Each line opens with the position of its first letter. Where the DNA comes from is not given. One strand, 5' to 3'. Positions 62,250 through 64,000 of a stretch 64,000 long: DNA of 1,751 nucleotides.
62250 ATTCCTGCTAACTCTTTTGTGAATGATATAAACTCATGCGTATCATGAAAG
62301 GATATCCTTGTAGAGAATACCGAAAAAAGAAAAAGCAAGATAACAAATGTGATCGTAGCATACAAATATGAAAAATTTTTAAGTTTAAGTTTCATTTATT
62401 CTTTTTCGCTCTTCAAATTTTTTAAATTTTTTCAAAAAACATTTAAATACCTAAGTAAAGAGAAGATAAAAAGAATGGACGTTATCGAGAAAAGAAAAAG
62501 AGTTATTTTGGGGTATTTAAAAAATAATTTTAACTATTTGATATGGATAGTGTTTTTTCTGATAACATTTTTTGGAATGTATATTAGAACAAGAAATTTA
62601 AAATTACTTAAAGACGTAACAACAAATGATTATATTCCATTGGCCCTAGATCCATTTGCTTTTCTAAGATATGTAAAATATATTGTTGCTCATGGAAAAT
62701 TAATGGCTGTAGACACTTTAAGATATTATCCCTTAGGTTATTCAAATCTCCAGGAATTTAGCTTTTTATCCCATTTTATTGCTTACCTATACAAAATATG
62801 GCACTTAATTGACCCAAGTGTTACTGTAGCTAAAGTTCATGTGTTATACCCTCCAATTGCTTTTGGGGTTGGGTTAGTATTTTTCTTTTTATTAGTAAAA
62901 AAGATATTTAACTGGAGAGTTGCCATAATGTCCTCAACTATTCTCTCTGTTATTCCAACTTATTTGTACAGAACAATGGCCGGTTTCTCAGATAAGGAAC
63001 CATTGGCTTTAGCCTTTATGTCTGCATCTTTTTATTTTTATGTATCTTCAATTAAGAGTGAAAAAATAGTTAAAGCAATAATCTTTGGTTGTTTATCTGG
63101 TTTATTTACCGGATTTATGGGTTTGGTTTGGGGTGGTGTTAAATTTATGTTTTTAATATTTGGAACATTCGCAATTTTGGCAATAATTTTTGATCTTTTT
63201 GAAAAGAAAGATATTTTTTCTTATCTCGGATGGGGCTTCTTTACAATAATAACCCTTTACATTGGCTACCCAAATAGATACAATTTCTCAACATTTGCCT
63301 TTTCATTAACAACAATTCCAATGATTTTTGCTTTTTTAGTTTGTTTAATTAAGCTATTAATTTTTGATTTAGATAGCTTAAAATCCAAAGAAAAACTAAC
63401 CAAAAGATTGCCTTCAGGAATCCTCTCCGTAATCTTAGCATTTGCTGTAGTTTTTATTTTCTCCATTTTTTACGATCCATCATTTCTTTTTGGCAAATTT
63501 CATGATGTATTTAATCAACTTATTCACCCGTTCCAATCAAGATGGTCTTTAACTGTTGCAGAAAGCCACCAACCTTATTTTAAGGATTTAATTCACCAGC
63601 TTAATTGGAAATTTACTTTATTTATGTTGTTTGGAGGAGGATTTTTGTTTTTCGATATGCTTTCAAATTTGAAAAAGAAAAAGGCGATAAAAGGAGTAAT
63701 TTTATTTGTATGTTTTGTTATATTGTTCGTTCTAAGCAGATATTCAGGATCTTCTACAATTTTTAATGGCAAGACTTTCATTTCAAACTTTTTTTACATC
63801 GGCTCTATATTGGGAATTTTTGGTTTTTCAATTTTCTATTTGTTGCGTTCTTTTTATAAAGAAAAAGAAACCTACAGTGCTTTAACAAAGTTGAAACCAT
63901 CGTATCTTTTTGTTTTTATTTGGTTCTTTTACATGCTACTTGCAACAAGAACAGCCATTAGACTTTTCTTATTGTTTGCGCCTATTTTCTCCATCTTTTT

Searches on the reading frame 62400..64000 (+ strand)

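Call 46: search_protein_families(library=pfam, proteins=[window:62400-64000:+], max_evalue=0.001)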
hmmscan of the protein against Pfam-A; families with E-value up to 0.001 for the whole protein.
window:62400-64000:+ (533 aa): 1 family
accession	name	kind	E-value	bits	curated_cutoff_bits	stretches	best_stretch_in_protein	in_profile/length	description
PF02516.20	STT3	-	1.7e-15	57.9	24.5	1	69-423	19-369/405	Oligosaccharyl transferase STT3, N-terminal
